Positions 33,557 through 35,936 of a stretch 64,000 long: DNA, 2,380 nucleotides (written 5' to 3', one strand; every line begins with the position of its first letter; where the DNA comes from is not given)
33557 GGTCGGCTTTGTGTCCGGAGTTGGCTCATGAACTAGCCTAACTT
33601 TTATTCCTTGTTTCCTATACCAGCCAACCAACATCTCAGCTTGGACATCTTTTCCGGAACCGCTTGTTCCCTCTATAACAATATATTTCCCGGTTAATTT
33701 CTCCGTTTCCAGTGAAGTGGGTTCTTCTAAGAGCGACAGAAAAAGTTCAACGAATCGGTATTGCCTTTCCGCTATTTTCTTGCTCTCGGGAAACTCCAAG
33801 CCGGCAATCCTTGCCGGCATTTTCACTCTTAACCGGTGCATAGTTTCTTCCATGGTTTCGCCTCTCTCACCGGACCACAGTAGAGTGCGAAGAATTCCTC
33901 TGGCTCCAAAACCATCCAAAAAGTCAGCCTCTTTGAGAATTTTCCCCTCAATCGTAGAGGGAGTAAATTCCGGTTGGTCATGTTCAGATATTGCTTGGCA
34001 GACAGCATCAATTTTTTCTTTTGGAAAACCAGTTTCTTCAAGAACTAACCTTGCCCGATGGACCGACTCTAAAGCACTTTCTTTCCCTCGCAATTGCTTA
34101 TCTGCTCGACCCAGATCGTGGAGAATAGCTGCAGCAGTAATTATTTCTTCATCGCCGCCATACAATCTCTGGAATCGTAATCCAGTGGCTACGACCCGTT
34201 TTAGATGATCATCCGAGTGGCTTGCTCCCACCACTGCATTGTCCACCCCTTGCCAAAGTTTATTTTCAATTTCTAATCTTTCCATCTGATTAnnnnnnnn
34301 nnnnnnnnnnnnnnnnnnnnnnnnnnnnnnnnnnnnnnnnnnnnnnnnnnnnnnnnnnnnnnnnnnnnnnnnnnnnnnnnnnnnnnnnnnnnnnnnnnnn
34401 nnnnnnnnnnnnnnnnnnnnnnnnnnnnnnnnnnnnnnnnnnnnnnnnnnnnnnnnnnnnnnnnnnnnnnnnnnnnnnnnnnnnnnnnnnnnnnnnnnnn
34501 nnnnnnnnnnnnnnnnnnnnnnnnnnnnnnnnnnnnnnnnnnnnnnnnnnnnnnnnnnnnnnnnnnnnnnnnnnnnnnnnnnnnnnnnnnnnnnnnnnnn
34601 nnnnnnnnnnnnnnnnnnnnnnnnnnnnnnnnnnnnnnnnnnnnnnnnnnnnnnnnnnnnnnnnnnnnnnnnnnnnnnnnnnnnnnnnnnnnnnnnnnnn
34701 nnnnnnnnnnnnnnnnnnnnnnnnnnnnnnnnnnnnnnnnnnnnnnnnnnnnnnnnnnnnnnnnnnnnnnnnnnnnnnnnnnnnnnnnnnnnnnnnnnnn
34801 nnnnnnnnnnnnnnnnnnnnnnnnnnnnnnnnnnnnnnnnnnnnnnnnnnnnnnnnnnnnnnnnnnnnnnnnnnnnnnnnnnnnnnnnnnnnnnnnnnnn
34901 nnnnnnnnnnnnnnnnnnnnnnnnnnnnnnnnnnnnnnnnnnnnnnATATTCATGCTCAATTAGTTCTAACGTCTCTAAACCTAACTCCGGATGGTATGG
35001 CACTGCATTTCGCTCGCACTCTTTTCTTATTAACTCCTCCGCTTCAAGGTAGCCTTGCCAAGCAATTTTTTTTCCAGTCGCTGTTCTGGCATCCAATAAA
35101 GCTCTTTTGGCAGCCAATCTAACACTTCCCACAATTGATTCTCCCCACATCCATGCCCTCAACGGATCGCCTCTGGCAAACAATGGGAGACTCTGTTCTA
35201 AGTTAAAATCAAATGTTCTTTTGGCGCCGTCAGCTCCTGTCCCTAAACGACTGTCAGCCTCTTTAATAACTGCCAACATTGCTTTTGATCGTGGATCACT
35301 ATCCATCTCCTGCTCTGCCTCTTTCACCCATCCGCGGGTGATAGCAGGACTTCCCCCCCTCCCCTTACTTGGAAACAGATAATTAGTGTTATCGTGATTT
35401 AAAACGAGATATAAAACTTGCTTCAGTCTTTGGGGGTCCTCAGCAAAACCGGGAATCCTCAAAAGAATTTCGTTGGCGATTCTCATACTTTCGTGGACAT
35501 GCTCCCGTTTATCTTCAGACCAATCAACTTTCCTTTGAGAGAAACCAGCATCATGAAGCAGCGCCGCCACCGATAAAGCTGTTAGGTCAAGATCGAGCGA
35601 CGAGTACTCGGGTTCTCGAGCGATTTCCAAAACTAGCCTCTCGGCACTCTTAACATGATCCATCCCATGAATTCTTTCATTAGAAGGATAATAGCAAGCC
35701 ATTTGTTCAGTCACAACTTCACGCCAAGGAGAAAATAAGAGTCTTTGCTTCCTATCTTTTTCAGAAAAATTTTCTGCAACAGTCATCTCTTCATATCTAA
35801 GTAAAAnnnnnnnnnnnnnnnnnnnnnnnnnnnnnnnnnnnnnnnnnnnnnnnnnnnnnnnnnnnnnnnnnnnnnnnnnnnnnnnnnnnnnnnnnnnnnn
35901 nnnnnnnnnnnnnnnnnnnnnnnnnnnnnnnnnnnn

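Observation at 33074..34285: HD phosphohydrolase domain fused to thymidylate kinase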

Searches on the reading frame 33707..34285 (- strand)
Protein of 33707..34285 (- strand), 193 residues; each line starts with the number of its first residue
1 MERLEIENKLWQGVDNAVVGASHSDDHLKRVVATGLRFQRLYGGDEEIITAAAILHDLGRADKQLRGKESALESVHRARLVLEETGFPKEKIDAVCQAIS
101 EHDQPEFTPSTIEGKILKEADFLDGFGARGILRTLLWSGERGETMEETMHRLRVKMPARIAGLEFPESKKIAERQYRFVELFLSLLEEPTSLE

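Call 64: search_solved_structures(query=window:33707-34285:-, max_evalue=0.01, show_alignments=5)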
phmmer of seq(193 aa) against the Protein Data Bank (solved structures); distinct sequences matched with E-value up to 0.01: 11.
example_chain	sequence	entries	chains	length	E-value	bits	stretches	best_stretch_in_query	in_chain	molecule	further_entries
3gw7_A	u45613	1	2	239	3e-13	53.3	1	20-144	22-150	Uncharacterized protein yedJ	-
2pq7_A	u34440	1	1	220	1.6e-10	44.4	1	23-146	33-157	Predicted HD superfamily hydrolase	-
3djb_A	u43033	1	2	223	4.1e-09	39.9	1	22-147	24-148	Hydrolase, HD family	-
3b57_A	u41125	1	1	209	1.2e-08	38.4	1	14-144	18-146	Lin1889 protein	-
5dqv_A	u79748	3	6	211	1.3e-08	38.2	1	13-187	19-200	Uncharacterized protein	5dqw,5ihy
2pjq_A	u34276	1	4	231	7.5e-07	32.5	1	21-147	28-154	Uncharacterized protein lp_2664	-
3dto_A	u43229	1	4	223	1.1e-06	31.9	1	23-152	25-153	BH2835 protein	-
2qgs_A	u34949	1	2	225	5.5e-05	26.4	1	44-146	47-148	Protein SE1688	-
6dk9_A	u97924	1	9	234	0.00042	23.5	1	43-129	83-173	DNA damage-inducible protein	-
6dka_A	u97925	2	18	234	0.00078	22.7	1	43-129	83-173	DNA damage-inducible protein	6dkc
6dkd_A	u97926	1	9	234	0.0028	20.9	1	43-129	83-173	DNA damage-inducible protein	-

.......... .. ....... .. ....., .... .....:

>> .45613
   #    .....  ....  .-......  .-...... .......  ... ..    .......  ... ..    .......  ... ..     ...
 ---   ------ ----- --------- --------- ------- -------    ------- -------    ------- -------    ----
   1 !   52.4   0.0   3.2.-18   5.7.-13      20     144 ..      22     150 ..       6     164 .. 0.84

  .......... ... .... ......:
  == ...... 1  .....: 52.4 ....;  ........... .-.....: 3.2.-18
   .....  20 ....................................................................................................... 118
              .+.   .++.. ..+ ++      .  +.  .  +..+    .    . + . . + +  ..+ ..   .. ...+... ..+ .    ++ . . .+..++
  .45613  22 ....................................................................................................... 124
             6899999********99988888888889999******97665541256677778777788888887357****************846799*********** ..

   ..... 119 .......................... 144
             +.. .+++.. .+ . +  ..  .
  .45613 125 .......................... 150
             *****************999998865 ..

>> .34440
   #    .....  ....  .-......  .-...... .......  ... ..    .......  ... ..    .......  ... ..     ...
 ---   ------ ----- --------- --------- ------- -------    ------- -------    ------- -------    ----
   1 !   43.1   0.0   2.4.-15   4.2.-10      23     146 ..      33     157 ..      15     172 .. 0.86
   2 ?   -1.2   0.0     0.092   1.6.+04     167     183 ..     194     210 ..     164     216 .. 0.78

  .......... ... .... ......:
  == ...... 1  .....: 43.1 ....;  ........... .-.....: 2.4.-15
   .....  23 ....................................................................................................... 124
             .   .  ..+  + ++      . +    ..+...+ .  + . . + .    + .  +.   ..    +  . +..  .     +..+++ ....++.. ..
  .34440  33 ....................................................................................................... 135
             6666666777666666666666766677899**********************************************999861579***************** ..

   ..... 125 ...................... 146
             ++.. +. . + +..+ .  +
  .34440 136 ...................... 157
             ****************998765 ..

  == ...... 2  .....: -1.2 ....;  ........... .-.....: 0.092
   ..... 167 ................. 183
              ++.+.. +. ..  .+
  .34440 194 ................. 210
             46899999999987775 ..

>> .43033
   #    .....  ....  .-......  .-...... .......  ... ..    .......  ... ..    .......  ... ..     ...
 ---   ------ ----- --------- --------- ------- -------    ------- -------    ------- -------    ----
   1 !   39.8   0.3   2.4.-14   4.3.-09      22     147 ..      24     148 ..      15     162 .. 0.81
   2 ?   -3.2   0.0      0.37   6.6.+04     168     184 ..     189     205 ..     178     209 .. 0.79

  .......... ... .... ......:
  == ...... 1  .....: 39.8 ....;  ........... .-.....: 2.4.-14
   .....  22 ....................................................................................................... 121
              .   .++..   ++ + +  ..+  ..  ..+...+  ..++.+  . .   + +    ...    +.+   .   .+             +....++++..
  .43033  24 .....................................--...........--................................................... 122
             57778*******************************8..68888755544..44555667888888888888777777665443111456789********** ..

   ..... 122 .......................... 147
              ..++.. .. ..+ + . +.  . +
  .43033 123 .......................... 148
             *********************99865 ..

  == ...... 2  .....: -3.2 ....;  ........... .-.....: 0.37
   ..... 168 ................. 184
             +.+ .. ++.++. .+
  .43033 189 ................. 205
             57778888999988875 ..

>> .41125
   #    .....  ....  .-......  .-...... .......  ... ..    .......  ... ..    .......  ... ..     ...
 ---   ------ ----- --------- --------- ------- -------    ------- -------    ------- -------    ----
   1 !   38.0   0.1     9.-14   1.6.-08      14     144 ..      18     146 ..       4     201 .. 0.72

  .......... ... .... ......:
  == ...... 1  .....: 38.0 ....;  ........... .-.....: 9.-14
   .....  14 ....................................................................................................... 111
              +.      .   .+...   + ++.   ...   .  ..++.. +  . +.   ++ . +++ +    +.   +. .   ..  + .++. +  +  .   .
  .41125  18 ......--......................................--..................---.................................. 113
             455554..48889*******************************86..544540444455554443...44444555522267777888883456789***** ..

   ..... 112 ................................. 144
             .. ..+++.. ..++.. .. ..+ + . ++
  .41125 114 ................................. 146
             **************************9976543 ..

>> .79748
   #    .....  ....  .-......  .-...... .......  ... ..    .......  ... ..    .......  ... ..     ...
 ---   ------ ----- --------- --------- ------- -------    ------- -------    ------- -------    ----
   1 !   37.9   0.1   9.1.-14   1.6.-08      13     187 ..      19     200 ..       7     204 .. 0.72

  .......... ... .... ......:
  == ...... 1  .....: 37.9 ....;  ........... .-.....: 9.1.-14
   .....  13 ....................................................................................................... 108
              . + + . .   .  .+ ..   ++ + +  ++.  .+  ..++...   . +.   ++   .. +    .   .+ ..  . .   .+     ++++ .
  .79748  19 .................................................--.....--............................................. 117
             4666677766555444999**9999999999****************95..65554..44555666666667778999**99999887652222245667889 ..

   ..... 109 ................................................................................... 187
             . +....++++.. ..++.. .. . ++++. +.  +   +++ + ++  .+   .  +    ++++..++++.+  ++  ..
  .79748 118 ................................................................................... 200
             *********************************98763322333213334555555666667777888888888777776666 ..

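Call 81: search_protein_families(library=pfam, proteins=[window:33710-34285:-], max_evalue=10)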
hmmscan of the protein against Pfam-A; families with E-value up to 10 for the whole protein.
window:33710-34285:- (192 aa): 2 families
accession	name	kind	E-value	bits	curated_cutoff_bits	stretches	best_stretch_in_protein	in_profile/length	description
PF01966.28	HD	-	1.7e-10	41.7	22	1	26-124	3-114/116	HD domain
PF23862.1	CdsD_C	-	0.024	15.1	27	1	112-127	20-35/56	CdsD C-terminal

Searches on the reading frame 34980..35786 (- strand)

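Call 81: search_protein_families(library=pfam, proteins=[window:34980-35786:-], max_evalue=10)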
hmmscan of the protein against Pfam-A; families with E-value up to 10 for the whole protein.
window:34980-35786:- (269 aa): 1 family
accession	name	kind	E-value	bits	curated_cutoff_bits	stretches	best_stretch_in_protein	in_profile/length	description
PF01966.28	HD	-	0.00022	21.9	22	1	43-132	3-86/116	HD domain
